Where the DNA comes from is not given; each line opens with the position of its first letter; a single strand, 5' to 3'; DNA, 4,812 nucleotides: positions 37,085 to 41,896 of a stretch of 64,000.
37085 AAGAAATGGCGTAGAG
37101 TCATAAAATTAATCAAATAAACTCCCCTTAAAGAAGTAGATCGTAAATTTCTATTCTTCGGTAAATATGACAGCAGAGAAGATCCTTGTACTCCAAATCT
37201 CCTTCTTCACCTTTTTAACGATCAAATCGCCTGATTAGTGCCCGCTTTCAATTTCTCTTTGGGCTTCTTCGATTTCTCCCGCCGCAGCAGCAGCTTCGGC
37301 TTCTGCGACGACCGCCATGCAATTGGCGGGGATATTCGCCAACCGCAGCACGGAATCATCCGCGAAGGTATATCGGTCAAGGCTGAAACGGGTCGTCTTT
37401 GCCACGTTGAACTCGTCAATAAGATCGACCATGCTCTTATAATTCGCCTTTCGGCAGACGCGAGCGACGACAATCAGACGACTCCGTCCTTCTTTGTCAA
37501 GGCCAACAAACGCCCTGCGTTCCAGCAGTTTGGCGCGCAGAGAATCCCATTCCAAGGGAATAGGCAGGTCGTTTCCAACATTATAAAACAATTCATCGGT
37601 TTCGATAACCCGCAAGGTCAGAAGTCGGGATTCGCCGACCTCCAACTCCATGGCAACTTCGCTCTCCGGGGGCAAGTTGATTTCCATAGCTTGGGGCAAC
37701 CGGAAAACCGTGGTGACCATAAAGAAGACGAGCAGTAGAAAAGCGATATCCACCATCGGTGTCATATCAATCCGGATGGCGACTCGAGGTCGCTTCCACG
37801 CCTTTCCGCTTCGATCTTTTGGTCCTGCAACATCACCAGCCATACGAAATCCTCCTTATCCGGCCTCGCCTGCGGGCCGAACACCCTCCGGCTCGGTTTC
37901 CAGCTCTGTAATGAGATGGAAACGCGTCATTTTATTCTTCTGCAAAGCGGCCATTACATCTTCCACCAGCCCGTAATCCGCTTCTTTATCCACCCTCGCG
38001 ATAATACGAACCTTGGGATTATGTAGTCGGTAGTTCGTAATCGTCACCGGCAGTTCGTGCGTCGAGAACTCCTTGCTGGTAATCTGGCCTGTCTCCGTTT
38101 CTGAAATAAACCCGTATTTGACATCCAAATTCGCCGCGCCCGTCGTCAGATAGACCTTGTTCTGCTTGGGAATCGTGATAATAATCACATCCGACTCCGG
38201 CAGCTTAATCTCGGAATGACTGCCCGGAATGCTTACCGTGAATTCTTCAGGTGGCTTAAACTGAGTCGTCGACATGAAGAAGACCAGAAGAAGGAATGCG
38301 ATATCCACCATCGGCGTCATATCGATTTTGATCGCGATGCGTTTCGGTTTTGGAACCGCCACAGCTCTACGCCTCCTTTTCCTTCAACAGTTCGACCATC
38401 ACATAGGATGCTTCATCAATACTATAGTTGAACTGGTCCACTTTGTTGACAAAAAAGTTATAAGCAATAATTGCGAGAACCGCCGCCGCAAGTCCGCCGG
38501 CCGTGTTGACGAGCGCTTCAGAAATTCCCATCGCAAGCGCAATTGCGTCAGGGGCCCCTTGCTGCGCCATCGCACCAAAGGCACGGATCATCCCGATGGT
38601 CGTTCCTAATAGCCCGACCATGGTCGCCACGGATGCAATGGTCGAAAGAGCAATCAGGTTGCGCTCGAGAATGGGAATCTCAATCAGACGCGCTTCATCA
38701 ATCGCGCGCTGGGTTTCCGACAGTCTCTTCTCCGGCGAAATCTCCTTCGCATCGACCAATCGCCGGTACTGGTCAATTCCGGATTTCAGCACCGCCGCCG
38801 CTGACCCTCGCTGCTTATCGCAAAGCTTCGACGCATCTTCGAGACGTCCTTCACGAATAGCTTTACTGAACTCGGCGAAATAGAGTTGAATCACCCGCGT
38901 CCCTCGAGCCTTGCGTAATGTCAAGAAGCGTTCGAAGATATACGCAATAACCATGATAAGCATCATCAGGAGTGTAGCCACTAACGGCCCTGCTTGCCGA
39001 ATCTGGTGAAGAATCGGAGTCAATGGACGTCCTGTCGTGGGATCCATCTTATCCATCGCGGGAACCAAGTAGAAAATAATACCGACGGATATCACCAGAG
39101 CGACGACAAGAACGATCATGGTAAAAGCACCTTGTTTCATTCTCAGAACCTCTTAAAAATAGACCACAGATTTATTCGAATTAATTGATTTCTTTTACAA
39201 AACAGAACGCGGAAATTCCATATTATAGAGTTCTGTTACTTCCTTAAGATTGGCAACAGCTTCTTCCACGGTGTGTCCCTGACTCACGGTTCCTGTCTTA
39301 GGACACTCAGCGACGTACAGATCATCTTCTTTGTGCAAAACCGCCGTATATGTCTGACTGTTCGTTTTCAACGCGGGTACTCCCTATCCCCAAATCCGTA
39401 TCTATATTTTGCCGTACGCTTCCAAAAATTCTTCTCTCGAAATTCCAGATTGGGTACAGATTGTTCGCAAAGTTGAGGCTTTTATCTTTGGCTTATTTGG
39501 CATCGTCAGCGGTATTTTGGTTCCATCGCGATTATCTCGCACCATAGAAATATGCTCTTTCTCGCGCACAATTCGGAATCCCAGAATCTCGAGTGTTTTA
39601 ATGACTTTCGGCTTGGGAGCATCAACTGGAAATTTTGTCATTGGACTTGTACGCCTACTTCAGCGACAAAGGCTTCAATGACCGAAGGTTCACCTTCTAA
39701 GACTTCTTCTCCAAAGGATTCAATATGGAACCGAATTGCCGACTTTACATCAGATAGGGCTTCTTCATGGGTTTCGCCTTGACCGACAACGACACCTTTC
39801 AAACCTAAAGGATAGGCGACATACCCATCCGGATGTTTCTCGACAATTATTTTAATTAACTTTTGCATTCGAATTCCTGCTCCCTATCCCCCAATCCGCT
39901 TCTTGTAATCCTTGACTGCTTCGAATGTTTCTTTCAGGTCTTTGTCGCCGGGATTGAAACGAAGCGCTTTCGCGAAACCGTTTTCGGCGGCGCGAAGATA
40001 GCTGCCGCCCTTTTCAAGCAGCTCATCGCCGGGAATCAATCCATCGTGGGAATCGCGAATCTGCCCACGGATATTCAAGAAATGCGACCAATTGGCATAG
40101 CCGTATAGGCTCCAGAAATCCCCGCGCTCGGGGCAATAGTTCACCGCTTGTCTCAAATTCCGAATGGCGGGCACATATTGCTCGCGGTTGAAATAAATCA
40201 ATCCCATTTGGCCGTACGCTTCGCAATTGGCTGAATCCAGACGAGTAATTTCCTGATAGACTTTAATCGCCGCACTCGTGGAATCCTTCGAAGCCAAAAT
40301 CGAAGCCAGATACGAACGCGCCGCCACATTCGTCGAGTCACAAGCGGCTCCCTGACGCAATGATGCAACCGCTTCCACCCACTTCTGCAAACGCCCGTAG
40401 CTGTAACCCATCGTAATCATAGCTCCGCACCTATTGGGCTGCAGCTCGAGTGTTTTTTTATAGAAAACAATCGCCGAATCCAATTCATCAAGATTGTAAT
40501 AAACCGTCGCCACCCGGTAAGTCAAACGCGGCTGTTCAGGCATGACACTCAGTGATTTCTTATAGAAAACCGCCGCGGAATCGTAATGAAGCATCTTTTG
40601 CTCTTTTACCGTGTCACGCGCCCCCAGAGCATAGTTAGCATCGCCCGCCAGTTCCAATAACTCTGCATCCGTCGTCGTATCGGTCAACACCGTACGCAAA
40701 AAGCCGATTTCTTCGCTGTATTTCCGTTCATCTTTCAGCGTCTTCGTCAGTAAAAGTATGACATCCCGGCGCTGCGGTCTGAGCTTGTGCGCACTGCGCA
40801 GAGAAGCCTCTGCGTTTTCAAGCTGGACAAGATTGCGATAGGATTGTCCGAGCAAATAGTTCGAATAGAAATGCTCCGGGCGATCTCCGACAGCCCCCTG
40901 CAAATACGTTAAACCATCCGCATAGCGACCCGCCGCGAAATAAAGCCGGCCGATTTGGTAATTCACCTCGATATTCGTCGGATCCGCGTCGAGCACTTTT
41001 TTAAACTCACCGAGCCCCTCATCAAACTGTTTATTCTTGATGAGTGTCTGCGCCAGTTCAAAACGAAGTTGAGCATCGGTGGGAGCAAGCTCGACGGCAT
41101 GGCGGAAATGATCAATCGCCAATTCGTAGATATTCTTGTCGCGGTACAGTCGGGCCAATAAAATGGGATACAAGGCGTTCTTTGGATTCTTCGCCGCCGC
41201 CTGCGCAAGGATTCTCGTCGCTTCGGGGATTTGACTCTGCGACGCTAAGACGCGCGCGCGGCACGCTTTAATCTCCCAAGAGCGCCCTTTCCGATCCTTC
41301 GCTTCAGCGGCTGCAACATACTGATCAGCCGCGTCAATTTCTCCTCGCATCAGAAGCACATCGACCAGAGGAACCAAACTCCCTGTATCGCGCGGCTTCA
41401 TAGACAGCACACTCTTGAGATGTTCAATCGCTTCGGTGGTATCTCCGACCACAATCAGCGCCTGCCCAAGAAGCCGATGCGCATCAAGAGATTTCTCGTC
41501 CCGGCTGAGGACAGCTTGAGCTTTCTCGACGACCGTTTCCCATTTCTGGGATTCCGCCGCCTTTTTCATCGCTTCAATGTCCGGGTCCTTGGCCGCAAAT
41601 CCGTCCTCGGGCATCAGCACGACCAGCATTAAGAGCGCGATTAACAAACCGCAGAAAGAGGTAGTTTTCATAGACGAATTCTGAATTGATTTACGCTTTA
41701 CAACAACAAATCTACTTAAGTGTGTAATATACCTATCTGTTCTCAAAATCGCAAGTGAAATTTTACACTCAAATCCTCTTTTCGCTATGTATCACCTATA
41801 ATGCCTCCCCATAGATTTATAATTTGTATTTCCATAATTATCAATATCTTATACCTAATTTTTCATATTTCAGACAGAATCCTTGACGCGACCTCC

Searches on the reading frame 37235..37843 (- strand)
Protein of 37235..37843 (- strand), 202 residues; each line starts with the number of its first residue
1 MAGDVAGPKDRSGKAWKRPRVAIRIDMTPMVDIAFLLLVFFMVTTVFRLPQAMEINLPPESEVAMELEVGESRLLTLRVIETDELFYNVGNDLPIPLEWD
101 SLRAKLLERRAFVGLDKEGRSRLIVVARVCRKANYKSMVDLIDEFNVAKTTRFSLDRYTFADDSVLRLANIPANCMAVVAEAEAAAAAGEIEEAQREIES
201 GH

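Call 4: search_protein_families(library=pfam, proteins=[window:37235-37843:-], max_evalue=0.01)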
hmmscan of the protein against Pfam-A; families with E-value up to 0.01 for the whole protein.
window:37235-37843:- (202 aa): 1 family
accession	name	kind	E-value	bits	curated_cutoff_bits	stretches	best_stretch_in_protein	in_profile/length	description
PF02472.21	ExbD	-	3.6e-19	69.5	25.4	1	23-155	6-123/128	Biopolymer transport protein ExbD/TolR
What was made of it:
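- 37235..37843 (-): exbD2, the native gene directly upstream of the island. Pfam ExbD E 3.6e-19 (call 4).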

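Call 55: search_protein_families(library=pfam, proteins=[L001:5237-6229:+], max_evalue=10)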
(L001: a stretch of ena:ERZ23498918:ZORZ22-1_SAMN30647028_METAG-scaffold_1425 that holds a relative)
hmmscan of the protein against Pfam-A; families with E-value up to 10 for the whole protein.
L001:5237-6229:+ (330 aa): 1 family
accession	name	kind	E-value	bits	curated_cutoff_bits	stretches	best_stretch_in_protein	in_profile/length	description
PF22340.1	TubZ_C_3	-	0.14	12.6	27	1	70-103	46-79/88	Tubulin-like protein TubZ, C-terminal domain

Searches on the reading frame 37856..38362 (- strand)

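Call 4: search_protein_families(library=pfam, proteins=[window:37856-38362:-], max_evalue=0.01)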
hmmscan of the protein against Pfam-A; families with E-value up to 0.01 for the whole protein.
window:37856-38362:- (168 aa): 1 family
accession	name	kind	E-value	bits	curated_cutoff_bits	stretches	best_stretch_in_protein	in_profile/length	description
PF02472.21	ExbD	-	6.6e-25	88.1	25.4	1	11-153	6-126/128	Biopolymer transport protein ExbD/TolR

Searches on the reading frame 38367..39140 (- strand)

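Call 4: search_protein_families(library=pfam, proteins=[window:38367-39140:-], max_evalue=0.01)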
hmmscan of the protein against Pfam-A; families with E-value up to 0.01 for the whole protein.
window:38367-39140:- (257 aa): 1 family
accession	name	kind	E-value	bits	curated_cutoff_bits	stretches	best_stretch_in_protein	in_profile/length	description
PF01618.21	MotA_ExbB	-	3e-28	98.5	22.9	1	115-241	7-125/127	MotA/TolQ/ExbB proton channel family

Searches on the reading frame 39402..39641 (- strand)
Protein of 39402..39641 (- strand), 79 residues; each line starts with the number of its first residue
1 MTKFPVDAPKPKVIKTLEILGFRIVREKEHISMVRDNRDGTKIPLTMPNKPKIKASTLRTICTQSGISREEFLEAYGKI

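Call 50: search_protein_families(library=pfam, proteins=[window:39402-39641:-], max_evalue=0.001)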
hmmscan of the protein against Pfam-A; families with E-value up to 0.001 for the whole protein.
window:39402-39641:- (79 aa): 1 family
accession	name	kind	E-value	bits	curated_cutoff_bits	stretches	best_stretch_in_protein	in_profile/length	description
PF07927.17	HicA_toxin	-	5.4e-08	33.3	27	1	12-67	3-58/58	HicA toxin of bacterial toxin-antitoxin,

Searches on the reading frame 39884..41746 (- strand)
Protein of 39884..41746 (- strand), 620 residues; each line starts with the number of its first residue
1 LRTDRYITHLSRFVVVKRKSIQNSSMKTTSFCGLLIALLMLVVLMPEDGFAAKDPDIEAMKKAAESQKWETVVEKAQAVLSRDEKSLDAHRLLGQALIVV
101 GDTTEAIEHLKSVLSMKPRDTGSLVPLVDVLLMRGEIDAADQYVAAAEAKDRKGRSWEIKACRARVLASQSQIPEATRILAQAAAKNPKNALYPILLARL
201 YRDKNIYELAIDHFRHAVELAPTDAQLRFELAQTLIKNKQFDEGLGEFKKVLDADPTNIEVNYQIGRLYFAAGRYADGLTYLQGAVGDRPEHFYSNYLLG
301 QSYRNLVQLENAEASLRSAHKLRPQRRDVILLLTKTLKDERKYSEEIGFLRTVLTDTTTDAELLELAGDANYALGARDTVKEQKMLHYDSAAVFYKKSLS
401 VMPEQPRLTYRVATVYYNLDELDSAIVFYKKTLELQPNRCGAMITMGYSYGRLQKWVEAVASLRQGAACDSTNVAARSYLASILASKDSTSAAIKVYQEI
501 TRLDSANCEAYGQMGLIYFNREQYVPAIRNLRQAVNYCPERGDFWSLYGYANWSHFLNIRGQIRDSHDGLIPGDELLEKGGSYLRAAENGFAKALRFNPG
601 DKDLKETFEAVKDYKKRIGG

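Call 4: search_protein_families(library=pfam, proteins=[window:39884-41746:-], max_evalue=0.01)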
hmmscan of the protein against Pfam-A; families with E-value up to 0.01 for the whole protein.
window:39884-41746:- (620 aa): 29 families (the best 25 are shown)
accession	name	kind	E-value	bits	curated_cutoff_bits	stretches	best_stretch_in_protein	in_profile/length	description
PF14559.12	TPR_19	-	1.3e-35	122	25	4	239-291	5-57/68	Tetratricopeptide repeat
PF07719.23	TPR_2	-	1.5e-32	109.4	27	1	196-224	6-34/34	Tetratricopeptide repeat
PF00515.34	TPR_1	-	3.2e-28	96.8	27.8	2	410-438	5-33/34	Tetratricopeptide repeat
PF13181.12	TPR_8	-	7.2e-27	91.7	25.7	0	196-223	6-33/34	Tetratricopeptide repeat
PF13431.12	TPR_17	-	7.8e-26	88.6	24.4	2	214-243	2-31/34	Tetratricopeptide repeat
PF13432.12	TPR_16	-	1.2e-24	86.8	32.7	3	263-325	1-63/65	Tetratricopeptide repeat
PF12895.13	ANAPC3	-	6e-23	81.4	27.2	2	386-464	3-80/82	Anaphase-promoting complex, cyclosome, subunit 3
PF23914.1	TPR_CcmH_CycH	-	1.2e-22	80.9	42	2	185-283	44-145/158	Cytochrome c-type biogenesis protein H TPR domain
PF13428.12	TPR_14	-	2.4e-21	74.5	23.5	1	196-233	6-43/44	Tetratricopeptide repeat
PF13414.12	TPR_11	-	4.5e-21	74.7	26.8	1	199-237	2-40/42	TPR repeat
PF13371.12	TPR_9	-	2.8e-14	53.3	35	1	482-543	3-64/73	Tetratricopeptide repeat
PF13424.12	TPR_12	-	6.1e-13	49.2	30.1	0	409-466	6-71/77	Tetratricopeptide repeat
PF25064.1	ARM_TT21_5th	-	4.7e-11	43.4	27.8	1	101-184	15-99/117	TT21 fifth ARM repeats domain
PF14561.12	TPR_20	-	1.4e-10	41.7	25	0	211-250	8-47/90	Tetratricopeptide repeat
PF13174.12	TPR_6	-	4.7e-09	36.7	26.3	0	262-290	3-31/33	Tetratricopeptide repeat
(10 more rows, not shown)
